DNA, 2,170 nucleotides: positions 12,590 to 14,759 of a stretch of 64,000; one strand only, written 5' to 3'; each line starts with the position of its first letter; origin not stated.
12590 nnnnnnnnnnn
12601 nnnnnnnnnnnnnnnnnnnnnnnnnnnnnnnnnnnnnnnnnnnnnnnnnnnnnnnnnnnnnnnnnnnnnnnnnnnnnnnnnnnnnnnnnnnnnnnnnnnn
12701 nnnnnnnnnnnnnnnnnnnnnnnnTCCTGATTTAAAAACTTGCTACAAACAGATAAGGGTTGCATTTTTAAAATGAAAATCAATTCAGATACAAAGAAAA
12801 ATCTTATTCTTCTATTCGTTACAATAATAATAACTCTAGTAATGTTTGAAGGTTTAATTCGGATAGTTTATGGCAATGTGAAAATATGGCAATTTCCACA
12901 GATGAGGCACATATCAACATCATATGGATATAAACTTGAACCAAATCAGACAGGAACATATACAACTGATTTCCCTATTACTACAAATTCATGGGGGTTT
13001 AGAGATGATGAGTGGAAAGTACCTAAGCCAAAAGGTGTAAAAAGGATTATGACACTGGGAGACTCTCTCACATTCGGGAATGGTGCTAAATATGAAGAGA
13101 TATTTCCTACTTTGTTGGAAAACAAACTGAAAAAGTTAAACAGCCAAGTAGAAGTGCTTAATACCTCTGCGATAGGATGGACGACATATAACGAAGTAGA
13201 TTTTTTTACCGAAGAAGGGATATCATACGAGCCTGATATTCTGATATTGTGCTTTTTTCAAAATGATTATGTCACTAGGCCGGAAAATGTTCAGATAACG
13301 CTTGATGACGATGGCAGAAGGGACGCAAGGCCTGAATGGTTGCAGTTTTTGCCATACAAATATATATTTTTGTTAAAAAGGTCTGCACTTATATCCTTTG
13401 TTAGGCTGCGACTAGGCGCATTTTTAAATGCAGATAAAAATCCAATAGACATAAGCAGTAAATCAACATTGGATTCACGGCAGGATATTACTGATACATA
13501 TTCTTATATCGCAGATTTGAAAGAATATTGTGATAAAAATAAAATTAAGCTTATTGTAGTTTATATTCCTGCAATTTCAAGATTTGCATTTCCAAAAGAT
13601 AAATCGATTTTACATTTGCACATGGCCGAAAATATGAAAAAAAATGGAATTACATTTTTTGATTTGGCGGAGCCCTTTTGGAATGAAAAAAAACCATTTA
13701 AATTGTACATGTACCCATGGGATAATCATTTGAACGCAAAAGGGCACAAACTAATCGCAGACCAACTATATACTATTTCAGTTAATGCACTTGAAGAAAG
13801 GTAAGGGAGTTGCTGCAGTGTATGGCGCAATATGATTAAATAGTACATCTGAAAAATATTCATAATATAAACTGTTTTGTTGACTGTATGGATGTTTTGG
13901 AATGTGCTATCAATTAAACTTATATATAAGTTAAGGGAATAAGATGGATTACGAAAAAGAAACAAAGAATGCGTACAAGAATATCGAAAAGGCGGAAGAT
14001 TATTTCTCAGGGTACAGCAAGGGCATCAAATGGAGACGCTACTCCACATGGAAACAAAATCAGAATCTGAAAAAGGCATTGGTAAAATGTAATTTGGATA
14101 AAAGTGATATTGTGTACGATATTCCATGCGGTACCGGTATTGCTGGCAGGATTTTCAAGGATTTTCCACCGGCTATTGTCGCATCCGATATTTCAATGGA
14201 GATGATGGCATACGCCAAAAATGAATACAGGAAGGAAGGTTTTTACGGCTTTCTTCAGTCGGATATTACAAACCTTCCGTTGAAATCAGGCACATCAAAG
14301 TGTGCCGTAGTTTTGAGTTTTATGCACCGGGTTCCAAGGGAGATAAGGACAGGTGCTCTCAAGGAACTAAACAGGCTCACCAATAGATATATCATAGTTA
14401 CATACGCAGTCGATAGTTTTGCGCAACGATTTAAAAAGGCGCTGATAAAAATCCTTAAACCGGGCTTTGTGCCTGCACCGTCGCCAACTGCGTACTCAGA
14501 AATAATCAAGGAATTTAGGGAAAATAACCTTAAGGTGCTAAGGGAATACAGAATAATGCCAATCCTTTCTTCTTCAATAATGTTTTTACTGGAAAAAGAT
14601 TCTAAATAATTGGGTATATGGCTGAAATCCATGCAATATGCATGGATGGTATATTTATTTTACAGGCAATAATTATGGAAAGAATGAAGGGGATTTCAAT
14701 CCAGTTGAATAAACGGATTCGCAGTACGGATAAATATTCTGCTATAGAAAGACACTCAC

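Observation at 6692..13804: Glycan O-acylation module: DltD-like protein + MBOAT, plus a separate SGNH esterase, inside the AT-rich glycan island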

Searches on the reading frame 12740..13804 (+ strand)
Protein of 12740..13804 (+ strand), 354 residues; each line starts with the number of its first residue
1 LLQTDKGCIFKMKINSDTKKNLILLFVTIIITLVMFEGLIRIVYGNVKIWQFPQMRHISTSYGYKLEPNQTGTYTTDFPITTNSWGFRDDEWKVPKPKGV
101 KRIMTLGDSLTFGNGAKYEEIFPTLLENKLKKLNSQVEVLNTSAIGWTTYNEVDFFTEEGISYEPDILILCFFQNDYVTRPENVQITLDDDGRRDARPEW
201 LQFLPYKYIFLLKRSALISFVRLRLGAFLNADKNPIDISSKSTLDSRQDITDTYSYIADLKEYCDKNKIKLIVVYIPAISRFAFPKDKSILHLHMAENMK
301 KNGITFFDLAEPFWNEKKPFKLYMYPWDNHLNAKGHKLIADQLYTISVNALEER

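Call 4: search_protein_families(library=pfam, proteins=[window:12740-13804:+], max_evalue=0.1)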
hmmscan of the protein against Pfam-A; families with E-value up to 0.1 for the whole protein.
window:12740-13804:+ (354 aa): 3 families
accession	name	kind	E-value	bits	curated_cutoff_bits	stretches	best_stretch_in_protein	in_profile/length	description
PF13472.12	Lipase_GDSL_2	-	7.2e-12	46.6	32.9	1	106-338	2-178/178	GDSL-like Lipase/Acylhydrolase family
PF00657.28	Lipase_GDSL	-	8.4e-06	26.5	23.6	1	103-179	1-91/208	GDSL-like Lipase/Acylhydrolase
PF04311.20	DUF459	-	0.03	14.1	27.2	0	260-325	100-165/197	Protein of unknown function (DUF459)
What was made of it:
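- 12773..13804 (+): Second, independent membrane-anchored SGNH/GDSL protein (343 aa; the ORF is open from TTG 12740). PF13472, 46.6 bits (call 4).
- On SGNH/GDSL hydrolase (PF13472), for the second protein at 12773-13804: 46.6 bits against a cut-off of 32.9 (call 4).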

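Call 5: search_protein_families(library=ncbifam, proteins=[window:12740-13804:+], max_evalue=0.1)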
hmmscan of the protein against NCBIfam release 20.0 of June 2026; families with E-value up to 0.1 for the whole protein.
window:12740-13804:+ (354 aa): 3 families
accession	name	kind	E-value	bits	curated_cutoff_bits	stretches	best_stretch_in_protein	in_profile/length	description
NF047474.1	GDSL_LA_2486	hypoth_equivalog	1.5e-11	44.1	300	2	209-343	188-321/326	LA_2486 family SGNH/GDSL-type esterase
NF007819.1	PRK10528.1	equivalog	0.0013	18.5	270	1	103-153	31-81/210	multifunctional acyl-CoA thioesterase I/protease I/lysophospholipase L1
NF047475.1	GDSL_LA_2490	hypoth_equivalog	0.0058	15.9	325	1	57-128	37-110/431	LA_2490 family SGNH/GDSL-type esterase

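Call 35: search_solved_structures(query=window:12740-13801:+, max_evalue=1, show_alignments=1)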
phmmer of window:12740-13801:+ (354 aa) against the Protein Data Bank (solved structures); distinct sequences matched with E-value up to 1: 3.
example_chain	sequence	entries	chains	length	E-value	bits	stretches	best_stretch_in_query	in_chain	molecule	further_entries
9otv_A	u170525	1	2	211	0.00083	21.7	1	101-176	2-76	Lysophospholipase L1-like esterase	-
7c23_A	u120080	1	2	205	0.022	17.1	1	102-178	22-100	Carboxylesterase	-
7c29_A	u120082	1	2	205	0.022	17.1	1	102-178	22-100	Carboxylesterase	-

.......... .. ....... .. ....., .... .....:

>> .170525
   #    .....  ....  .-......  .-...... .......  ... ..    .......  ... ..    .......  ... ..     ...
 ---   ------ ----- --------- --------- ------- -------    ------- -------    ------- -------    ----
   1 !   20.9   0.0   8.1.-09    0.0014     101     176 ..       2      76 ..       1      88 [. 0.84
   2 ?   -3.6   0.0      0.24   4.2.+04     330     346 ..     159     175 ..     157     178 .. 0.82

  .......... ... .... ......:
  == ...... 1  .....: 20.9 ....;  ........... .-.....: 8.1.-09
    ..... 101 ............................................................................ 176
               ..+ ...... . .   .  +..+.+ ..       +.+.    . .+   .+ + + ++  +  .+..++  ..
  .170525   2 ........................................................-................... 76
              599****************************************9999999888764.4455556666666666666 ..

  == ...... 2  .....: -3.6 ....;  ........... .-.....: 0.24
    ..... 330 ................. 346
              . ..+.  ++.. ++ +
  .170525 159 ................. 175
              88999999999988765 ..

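Call 60: find_homologous_proteins(query=window:12773-13801:+, max_evalue=0.00001)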
Query window:12773-13801:+ (343 aa): 42 proteins with E <= 0.00001 among 1983 candidates.
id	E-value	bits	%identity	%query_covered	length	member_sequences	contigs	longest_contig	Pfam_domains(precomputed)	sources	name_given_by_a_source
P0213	4.8e-232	787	100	100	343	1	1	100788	PF13472.13,PF00657.29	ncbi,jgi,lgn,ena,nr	ncbi:MAG: SGNH/GDSL hydrolase family protein [Nitrospinota bacterium]|nr:SGNH/GDSL hydrolase family 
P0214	7.7e-102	359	48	98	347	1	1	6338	PF13472.13,PF00657.29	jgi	jgi:lysophospholipase L1-like esterase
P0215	1.3e-101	358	48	97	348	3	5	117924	PF13472.13,PF00657.29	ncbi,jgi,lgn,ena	-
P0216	9.2e-101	355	49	95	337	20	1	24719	PF13472.13,PF00657.29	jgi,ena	-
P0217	2.5e-100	354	49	95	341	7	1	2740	PF13472.13,PF00657.29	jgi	-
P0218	3.3e-99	350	50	90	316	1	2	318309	PF13472.13,PF00657.29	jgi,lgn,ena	-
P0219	1.4e-96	342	45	99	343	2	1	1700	PF13472.13,PF00657.29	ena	-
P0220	2.3e-95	338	44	99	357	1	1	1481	PF13472.13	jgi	-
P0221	3.4e-94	334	44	95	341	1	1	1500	PF16822.12,PF13472.13,PF00657.29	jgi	jgi:lysophospholipase L1-like esterase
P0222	1.2e-92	329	44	99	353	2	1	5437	PF13472.13,PF00657.29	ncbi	-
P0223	1.9e-90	321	44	97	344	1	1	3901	PF13472.13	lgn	-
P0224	1.9e-89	318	43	94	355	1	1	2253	PF13472.13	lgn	-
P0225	2.6e-84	301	44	95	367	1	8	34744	PF13472.13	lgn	-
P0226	2.1e-83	298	46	90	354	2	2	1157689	PF13472.13,PF00657.29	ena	-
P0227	2.2e-82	295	42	97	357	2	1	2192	PF13472.13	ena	-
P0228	2.7e-82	295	44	97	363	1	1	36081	PF13472.13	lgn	-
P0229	1.8e-81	292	42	95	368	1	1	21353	PF13472.13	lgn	-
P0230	7.8e-81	290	41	97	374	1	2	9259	PF13472.13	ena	-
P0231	2.0e-79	285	43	95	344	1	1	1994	PF13472.13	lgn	-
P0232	7.0e-78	280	41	94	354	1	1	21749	PF13472.13,PF00657.29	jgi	-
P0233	1.0e-76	276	39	95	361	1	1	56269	PF13472.13,PF00657.29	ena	-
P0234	4.5e-75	271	43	95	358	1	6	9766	PF13472.13,PF00657.29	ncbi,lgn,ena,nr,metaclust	ncbi:MAG: hypothetical protein A3G38_04090 [Omnitrophica WOR_2 bacterium RIFCSPLOWO2_12_FULL_51_8]|n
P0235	4.3e-72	261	44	82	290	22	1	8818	PF13472.13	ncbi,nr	ncbi:MAG TPA: SGNH/GDSL hydrolase family protein, partial [Syntrophales bacterium]|nr:SGNH/GDSL hydr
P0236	7.4e-67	244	39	94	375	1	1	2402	PF13472.13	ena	-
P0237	5.0e-64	235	36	97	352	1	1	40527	PF13472.13,PF00657.29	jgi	jgi:hypothetical protein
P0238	7.9e-64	234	38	96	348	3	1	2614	PF13472.13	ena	-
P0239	8.1e-64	234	36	94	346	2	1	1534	PF13472.13,PF00657.29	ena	-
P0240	1.5e-22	98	32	80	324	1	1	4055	PF13472.13,PF00657.29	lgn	-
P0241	1.1e-21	95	26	97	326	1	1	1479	PF13472.13,PF00657.29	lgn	-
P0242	1.3e-21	95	27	93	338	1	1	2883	PF13472.13,PF00657.29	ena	-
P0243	1.4e-17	82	25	95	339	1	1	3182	PF13472.13,PF00657.29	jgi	jgi:lysophospholipase L1-like esterase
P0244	2.9e-17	81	27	94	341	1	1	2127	PF13472.13,PF00657.29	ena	-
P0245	4.2e-17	80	25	96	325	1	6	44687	PF13472.13,PF00657.29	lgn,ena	-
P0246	4.4e-16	77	24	95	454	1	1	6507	PF13472.13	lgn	-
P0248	1.2e-14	72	24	94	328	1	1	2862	PF13472.13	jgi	jgi:lysophospholipase L1-like esterase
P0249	1.4e-14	72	41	33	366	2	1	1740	PF13472.13,PF00657.29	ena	-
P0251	5.8e-10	57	37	31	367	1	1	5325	PF13472.13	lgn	-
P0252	2.4e-9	55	24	93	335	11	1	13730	PF13472.13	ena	-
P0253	1.9e-8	52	26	81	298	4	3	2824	PF13472.13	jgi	jgi:hypothetical protein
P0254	1.8e-6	45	24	75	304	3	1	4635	PF13472.13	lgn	-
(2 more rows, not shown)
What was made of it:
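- Checked: Its start is more likely ATG 12773, giving 343 aa, identical to the NCBI-annotated protein (call 60), rather than TTG 12740.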

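Call 61: find_encoding_contigs(protein=P0215, flank=7000, max_places=2)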
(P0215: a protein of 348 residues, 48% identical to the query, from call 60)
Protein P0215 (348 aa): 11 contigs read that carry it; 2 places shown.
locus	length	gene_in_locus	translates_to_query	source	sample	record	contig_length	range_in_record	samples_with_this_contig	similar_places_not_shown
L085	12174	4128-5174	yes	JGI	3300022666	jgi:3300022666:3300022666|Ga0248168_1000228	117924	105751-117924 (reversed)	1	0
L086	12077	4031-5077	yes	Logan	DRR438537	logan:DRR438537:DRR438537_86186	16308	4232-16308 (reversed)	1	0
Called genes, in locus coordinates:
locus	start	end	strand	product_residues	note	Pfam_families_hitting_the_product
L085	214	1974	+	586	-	-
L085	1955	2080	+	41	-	-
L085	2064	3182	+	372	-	PF01041:DegT_DnrJ_EryC1, PF00155:Aminotran_1_2 (weak)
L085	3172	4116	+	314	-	PF00535:Glycos_transf_2, PF10111:Glyco_tranf_2_2, PF13641:Glyco_tranf_2_3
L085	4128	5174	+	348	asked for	PF00657:Lipase_GDSL (faint), PF13472:Lipase_GDSL_2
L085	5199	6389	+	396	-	PF20706:GT4-conflict, PF00534:Glycos_transf_1, PF13692:Glyco_trans_1_4, PF13524:Glyco_trans_1_2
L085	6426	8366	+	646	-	PF13522:GATase_6, PF13537:GATase_7, PF00733:Asn_synthase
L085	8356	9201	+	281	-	PF01066:CDP-OH_P_transf (weak)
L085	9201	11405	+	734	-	PF00224:PK, PF14306:PUA_2, PF01747:ATP-sulfurylase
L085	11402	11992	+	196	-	PF01583:APS_kinase, PF13671:AAA_33 (weak)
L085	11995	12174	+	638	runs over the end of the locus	PF13522:GATase_6, PF13537:GATase_7, PF00733:Asn_synthase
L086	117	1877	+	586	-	-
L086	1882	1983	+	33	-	-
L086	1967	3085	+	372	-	PF01041:DegT_DnrJ_EryC1, PF00155:Aminotran_1_2 (weak)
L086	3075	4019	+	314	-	PF00535:Glycos_transf_2, PF10111:Glyco_tranf_2_2, PF13641:Glyco_tranf_2_3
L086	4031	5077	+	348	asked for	PF00657:Lipase_GDSL (faint), PF13472:Lipase_GDSL_2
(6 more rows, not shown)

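Call 62: find_encoding_contigs(protein=P0218, flank=7000, max_places=2)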
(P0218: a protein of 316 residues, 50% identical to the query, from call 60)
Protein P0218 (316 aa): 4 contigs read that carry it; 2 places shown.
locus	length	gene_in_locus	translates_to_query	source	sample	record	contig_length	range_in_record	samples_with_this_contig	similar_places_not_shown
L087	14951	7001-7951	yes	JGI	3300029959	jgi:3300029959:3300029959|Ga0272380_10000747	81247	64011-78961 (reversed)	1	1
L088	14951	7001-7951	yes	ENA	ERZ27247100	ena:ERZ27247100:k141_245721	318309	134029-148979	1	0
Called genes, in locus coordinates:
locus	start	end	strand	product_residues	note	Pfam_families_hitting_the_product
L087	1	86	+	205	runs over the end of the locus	PF13580:SIS_2, PF01380:SIS (weak)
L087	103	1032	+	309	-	PF00389:2-Hacid_dh, PF02826:2-Hacid_dh_C, PF00670:AdoHcyase_NAD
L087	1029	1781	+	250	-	PF00106:adh_short, PF08659:KR, PF13561:adh_short_C2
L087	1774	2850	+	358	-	PF01761:DHQ_synthase, PF24621:DHQS_C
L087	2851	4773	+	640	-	-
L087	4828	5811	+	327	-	PF01073:3Beta_HSD, PF01370:Epimerase, PF04321:RmlD_sub_bind, PF13460:NAD_binding_10 (weak), PF16363:GDP_Man_Dehyd, PF02719:Polysacc_synt_2, PF07993:NAD_binding_4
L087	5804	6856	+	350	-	PF13524:Glyco_trans_1_2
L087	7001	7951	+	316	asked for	PF00657:Lipase_GDSL (faint), PF13472:Lipase_GDSL_2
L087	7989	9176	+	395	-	PF20706:GT4-conflict, PF00534:Glycos_transf_1, PF13692:Glyco_trans_1_4, PF13524:Glyco_trans_1_2 (weak)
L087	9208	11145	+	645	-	PF13522:GATase_6, PF13537:GATase_7, PF00733:Asn_synthase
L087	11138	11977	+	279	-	-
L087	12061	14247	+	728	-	PF00224:PK, PF14306:PUA_2, PF01747:ATP-sulfurylase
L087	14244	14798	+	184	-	PF01583:APS_kinase, PF01656:CbiA (weak), PF13671:AAA_33 (faint)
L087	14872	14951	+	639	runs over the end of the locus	PF13522:GATase_6, PF13537:GATase_7, PF00733:Asn_synthase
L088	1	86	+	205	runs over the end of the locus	PF13580:SIS_2, PF01380:SIS (weak)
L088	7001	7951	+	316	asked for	PF00657:Lipase_GDSL (faint), PF13472:Lipase_GDSL_2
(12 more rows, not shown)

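Call 63: find_encoding_contigs(protein=P0226, flank=7000, max_places=2)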
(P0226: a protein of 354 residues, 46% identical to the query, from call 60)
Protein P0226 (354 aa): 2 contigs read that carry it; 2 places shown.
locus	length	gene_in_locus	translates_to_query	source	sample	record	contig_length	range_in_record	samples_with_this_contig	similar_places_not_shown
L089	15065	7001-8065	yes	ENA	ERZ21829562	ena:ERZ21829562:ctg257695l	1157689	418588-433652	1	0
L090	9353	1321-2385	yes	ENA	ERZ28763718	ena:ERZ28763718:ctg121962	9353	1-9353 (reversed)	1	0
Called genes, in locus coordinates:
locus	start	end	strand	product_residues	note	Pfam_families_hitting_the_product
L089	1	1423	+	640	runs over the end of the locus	PF01435:Peptidase_M48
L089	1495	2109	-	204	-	PF13489:Methyltransf_23, PF03848:TehB (weak), PF13847:Methyltransf_31, PF08241:Methyltransf_11, PF08242:Methyltransf_12, PF13649:Methyltransf_25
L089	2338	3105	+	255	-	PF00005:ABC_tran, PF13304:AAA_21 (faint)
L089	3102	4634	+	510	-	PF00528:BPD_transp_1, PF04069:OpuAC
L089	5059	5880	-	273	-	PF01435:Peptidase_M48 (weak)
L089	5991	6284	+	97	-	-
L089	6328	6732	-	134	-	-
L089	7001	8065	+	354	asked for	PF00657:Lipase_GDSL (faint), PF13472:Lipase_GDSL_2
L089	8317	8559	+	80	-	-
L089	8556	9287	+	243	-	PF05711:TylF, PF13578:Methyltransf_24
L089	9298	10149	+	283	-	PF13292:DXP_synthase_N (weak), PF00456:Transketolase_N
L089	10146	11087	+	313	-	PF02779:Transket_pyr, PF02780:Transketolase_C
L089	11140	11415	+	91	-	PF01041:DegT_DnrJ_EryC1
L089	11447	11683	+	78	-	-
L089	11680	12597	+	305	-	PF13727:CoA_binding_3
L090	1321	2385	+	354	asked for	PF00657:Lipase_GDSL (faint), PF13472:Lipase_GDSL_2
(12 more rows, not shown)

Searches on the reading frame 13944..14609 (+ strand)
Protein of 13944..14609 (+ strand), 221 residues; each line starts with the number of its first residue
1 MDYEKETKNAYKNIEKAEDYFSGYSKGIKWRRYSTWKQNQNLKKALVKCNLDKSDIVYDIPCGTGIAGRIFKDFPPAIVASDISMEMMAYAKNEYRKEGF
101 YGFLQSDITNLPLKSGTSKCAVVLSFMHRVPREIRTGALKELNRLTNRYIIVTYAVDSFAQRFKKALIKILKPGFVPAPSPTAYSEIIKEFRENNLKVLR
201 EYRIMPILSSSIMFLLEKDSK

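Call 4: search_protein_families(library=pfam, proteins=[window:13944-14609:+], max_evalue=0.1)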
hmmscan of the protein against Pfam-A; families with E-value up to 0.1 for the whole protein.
window:13944-14609:+ (221 aa): 6 families
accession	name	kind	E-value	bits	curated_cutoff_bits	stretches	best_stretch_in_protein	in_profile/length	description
PF13649.12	Methyltransf_25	-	1.7e-10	41.9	27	1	57-146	1-93/97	Methyltransferase domain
PF08241.18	Methyltransf_11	-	1.5e-09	38.8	21.2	1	59-146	2-87/95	Methyltransferase domain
PF13847.12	Methyltransf_31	-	2.5e-05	24.4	27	1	52-147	2-102/145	Methyltransferase domain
PF08242.18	Methyltransf_12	-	0.00033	21.7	30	1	59-145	2-91/98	Methyltransferase domain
PF01209.24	Ubie_methyltran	-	0.0017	18.2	20.1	1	39-145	32-142/233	ubiE/COQ5 methyltransferase family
PF05175.20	MTS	-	0.082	13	23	0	53-108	31-90/170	Methyltransferase small domain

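Call 5: search_protein_families(library=ncbifam, proteins=[window:13944-14609:+], max_evalue=0.1)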
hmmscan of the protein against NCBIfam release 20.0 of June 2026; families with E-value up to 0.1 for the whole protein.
window:13944-14609:+ (221 aa): 12 families
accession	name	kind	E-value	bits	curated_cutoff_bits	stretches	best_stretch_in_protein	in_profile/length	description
TIGR02021.1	BchM-ChlM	equivalog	6.8e-09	35.4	158.9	1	53-205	54-207/218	magnesium protoporphyrin IX methyltransferase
TIGR01934.1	MenG_MenH_UbiE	subfamily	1.7e-08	34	158.35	1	41-148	26-135/223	ubiquinone/menaquinone biosynthesis methyltransferase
TIGR02072.1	BioC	equivalog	1.3e-06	28.4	184.95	1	41-120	22-100/244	malonyl-ACP O-methyltransferase BioC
NF001244.0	PRK00216.1-5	equivalog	1.7e-06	27.5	216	1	43-145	38-144/236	bifunctional demethylmenaquinone methyltransferase/2-methoxy-6-polyprenyl-1,4-benzoquinol methylase UbiE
NF001241.0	PRK00216.1-2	equivalog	1.9e-06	27.7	327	1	46-148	44-141/231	demethylmenaquinone methyltransferase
NF007610.0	PRK10258.1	equivalog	6.4e-06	25.7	342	1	39-121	28-107/251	malonyl-ACP O-methyltransferase BioC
NF043040.1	corrin_prot_MT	hypoth_equivalog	0.00012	21.5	180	1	24-120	15-111/216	corrinoid protein-associated methyltransferase CpaM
NF045667.1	MTase_DVU1556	equivalog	0.00074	19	155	1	43-128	12-98/213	DVU_1556 family methyltransferase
NF000466.2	16S_rRNA_Rmt_gen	equivalog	0.025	13.9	250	1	50-162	104-217/254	Rmt family 16S rRNA (guanine(1405)-N(7))-methyltransferase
NF041081.1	prot_lys_mtase_Arch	equivalog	0.04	14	200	1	50-128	6-85/142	protein-lysine N-methyltransferase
TIGR03534.1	RF_mod_PrmC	equivalog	0.046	13.2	199.1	1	49-110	84-149/253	peptide chain release factor N(5)-glutamine methyltransferase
NF002463.0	PRK01683.1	equivalog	0.063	12.9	297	1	44-110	22-87/258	trans-aconitate 2-methyltransferase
